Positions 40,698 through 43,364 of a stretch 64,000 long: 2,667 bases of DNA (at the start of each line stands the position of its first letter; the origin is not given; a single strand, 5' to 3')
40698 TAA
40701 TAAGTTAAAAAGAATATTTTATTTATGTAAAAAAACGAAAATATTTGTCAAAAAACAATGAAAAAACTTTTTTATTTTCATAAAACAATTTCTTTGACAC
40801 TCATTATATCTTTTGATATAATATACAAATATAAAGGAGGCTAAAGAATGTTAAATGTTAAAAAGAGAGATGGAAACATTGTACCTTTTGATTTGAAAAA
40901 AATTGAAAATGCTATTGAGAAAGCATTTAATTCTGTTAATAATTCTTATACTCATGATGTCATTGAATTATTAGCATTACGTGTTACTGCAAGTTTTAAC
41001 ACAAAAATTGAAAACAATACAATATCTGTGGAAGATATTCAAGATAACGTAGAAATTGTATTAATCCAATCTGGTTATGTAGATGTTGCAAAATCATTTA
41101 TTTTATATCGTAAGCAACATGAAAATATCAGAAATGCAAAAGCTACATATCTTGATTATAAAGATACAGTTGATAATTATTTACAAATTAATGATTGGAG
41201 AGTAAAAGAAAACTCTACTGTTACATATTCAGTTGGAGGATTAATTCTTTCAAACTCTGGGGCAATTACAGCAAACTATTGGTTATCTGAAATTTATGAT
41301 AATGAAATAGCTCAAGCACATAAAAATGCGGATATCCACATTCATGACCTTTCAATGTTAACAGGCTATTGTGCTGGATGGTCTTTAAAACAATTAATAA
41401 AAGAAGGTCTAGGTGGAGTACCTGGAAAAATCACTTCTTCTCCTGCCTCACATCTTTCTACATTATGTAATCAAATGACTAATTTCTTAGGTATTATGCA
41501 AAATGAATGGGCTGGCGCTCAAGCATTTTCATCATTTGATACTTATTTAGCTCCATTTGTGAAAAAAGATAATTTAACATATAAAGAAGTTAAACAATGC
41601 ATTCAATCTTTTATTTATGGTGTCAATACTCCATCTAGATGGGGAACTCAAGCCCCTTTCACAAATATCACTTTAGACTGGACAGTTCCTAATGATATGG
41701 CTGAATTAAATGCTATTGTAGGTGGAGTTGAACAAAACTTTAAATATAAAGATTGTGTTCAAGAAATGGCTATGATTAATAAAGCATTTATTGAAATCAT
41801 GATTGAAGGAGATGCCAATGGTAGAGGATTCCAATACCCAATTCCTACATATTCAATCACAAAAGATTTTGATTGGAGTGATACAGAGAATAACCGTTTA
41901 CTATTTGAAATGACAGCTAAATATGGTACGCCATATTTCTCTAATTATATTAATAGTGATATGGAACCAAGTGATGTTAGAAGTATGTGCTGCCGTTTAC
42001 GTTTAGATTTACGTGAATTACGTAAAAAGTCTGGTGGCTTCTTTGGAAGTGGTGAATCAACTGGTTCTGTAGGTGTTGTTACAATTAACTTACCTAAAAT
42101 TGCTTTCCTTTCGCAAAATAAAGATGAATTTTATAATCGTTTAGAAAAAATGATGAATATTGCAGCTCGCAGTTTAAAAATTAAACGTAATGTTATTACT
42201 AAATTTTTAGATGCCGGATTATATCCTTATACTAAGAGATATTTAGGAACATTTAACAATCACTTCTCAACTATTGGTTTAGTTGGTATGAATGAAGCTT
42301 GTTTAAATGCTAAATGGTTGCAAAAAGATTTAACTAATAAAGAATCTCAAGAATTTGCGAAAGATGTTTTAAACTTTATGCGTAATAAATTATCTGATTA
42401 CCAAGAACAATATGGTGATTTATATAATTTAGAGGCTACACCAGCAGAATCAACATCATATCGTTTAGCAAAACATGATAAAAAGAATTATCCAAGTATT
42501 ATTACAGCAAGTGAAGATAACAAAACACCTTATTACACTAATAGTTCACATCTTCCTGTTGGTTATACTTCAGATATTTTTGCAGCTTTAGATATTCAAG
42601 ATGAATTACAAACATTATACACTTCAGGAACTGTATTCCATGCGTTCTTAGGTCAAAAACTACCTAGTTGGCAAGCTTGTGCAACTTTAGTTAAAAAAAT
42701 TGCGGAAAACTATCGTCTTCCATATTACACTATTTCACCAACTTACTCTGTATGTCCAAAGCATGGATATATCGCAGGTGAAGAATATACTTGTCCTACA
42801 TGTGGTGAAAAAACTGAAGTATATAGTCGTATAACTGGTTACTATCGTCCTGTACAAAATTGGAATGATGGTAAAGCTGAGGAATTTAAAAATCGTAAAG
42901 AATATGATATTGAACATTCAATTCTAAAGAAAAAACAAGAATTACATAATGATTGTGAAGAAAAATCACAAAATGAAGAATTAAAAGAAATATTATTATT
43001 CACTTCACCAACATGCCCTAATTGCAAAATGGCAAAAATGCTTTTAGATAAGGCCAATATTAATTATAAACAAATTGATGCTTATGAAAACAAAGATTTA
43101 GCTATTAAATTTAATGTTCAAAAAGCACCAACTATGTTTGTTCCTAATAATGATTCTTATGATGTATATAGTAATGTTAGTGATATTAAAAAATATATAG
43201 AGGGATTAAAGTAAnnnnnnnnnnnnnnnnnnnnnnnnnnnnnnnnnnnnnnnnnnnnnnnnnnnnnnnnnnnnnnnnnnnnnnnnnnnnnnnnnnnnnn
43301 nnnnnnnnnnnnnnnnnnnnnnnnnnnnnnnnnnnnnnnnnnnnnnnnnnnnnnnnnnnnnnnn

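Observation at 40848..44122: Class III RNR with a built-in redoxin domain and coupled thioredoxin reductase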

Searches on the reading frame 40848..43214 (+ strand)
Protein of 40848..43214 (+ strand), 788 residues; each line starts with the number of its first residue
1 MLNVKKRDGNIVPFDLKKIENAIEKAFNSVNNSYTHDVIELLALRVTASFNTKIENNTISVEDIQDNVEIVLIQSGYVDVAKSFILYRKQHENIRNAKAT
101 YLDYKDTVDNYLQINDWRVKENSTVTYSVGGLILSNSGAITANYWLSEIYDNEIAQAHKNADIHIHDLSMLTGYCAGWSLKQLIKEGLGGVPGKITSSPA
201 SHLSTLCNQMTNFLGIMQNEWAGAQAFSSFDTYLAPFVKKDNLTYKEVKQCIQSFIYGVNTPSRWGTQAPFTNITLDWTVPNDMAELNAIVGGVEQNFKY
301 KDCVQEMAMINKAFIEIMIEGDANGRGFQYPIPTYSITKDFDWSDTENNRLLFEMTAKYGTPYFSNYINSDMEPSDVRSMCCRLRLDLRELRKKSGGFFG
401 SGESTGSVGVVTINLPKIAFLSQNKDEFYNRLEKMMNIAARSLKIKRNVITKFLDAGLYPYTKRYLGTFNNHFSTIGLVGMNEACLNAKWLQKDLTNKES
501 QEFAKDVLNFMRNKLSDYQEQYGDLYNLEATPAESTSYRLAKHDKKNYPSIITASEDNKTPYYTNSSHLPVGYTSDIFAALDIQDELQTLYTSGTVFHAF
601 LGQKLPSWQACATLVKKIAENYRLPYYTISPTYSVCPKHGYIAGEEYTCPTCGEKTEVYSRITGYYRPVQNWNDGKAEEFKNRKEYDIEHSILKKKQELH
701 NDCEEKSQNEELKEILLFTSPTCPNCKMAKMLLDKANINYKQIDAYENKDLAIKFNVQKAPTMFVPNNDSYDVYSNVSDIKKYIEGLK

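Call 3: search_protein_families(library=pfam, proteins=[window:40848-43214:+], max_evalue=0.01)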
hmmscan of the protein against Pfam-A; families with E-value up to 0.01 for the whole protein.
window:40848-43214:+ (788 aa): 6 families
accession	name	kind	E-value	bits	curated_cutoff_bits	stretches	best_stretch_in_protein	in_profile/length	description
PF13597.11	NRDD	-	1.1e-192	642.1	26.2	1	121-686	1-562/562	Anaerobic ribonucleoside-triphosphate reductase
PF03477.21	ATP-cone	-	1e-23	84.1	25.8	1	3-92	2-87/88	ATP cone domain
PF00462.30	Glutaredoxin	-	1.1e-07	32.3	22.9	1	715-750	1-36/60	Glutaredoxin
PF00085.26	Thioredoxin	-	7.6e-07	29.5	23.5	1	708-776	15-90/103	Thioredoxin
PF13098.12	Thioredoxin_2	-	0.00098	19.9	27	0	711-769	5-85/104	Thioredoxin-like domain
PF13192.12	Thioredoxin_3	-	0.0046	17.4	24.8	0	719-765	6-55/76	Thioredoxin domain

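Call 4: search_protein_families(library=ncbifam, proteins=[window:40848-43214:+], max_evalue=0.01)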
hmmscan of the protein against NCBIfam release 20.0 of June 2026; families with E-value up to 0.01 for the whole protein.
window:40848-43214:+ (788 aa): 27 families (the best 25 are shown)
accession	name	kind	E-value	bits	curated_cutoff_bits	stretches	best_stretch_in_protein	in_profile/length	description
NF006126.0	PRK08270.1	equivalog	0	1141.9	548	1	2-688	3-683/684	ribonucleoside triphosphate reductase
TIGR02487.1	NrdD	equivalog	3.7e-158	527.7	326.35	1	121-685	2-580/581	anaerobic ribonucleoside-triphosphate reductase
NF006358.0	PRK08579.1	equivalog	8.6e-128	427.2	585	2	104-395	9-297/624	anaerobic ribonucleoside triphosphate reductase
NF005497.0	PRK07111.1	equivalog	2.6e-77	260.8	764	3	1-241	2-236/746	anaerobic ribonucleoside triphosphate reductase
NF006127.0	PRK08271.1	equivalog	3.3e-72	243.9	545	1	152-685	101-626/631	anaerobic ribonucleoside-triphosphate reductase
TIGR02827.1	RNR_anaer_Bdell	equivalog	1.4e-58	198.9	568.3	1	148-683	66-594/596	anaerobic ribonucleoside-triphosphate reductase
NF006732.0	PRK09263.1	equivalog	2.3e-57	194.9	657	2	243-685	263-704/712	anaerobic ribonucleoside-triphosphate reductase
NF011292.0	PRK14704.1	equivalog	1.3e-35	123.1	736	2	475-683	405-614/618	anaerobic ribonucleoside triphosphate reductase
NF009028.0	PRK12364.1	equivalog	4.9e-20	71.1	1377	1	3-107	2-107/842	ribonucleoside-diphosphate reductase subunit alpha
NF005010.0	PRK06406.1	subfamily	1.9e-18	66.1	1125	1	3-120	6-121/771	vitamin B12-dependent ribonucleotide reductase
NF006207.0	PRK08332.1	equivalog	7e-16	56.7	2400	1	3-121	5-124/1684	vitamin B12-dependent ribonucleotide reductase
NF005544.0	PRK07207.1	equivalog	9.4e-16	56.8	965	1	3-101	35-140/965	ribonucleoside-diphosphate reductase subunit alpha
NF009029.0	PRK12365.1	equivalog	2.5e-12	45.6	1350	1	2-128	118-247/1046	ribonucleoside-diphosphate reductase subunit alpha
TIGR00411.1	redox_disulf_1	equivalog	3.4e-07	30.2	92.75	1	715-768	3-60/82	MJ0307 family thioredoxin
TIGR02196.1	GlrX_YruB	hypoth_equivalog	1.2e-05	25.7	88.55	1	715-750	2-37/74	glutaredoxin-like protein, YruB-family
TIGR02194.1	GlrX_NrdH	subfamily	7.3e-05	22.9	85.75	1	715-751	1-37/72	glutaredoxin-like protein NrdH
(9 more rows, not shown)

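Call 7: search_solved_structures(query=window:40848-43214:+, show_alignments=2)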
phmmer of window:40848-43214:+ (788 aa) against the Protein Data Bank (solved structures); distinct sequences matched with E-value up to 0.001: 8.
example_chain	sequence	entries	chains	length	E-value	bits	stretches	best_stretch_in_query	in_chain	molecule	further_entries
4coi_A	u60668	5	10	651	1.2e-41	146.2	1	152-687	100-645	ANAEROBIC RIBONUCLEOSIDE-TRIPHOSPHATE REDUCTASE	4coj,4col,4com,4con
4u3e_A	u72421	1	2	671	1.3e-41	146.1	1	152-687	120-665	Ribonucleoside triphosphate reductase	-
8p23_A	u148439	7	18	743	1.7e-41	145.7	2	306-683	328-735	Anaerobic ribonucleoside-triphosphate reductase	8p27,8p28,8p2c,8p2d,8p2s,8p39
9d3x_A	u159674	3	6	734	8.7e-23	83.8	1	3-602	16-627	Anaerobic ribonucleoside-triphosphate reductase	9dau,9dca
5im3_A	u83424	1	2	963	3.4e-10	42.2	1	2-93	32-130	Ribonucleoside-diphosphate reductase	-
1h78_A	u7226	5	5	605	6e-10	41.4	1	396-612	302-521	ANAEROBIC RIBONUCLEOTIDE-TRIPHOSPHATE REDUCTASE LARGE CHAIN | ANAEROBIC RIBONUCLEOTIDE-TRIPHOSPHATE REDUCTASE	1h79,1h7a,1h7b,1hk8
5olk_A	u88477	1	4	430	7.9e-07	31.1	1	4-92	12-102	Ribonucleoside-diphosphate reductase, beta subunit 1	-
2klx_A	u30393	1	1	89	4.5e-06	28.6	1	712-748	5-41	Glutaredoxin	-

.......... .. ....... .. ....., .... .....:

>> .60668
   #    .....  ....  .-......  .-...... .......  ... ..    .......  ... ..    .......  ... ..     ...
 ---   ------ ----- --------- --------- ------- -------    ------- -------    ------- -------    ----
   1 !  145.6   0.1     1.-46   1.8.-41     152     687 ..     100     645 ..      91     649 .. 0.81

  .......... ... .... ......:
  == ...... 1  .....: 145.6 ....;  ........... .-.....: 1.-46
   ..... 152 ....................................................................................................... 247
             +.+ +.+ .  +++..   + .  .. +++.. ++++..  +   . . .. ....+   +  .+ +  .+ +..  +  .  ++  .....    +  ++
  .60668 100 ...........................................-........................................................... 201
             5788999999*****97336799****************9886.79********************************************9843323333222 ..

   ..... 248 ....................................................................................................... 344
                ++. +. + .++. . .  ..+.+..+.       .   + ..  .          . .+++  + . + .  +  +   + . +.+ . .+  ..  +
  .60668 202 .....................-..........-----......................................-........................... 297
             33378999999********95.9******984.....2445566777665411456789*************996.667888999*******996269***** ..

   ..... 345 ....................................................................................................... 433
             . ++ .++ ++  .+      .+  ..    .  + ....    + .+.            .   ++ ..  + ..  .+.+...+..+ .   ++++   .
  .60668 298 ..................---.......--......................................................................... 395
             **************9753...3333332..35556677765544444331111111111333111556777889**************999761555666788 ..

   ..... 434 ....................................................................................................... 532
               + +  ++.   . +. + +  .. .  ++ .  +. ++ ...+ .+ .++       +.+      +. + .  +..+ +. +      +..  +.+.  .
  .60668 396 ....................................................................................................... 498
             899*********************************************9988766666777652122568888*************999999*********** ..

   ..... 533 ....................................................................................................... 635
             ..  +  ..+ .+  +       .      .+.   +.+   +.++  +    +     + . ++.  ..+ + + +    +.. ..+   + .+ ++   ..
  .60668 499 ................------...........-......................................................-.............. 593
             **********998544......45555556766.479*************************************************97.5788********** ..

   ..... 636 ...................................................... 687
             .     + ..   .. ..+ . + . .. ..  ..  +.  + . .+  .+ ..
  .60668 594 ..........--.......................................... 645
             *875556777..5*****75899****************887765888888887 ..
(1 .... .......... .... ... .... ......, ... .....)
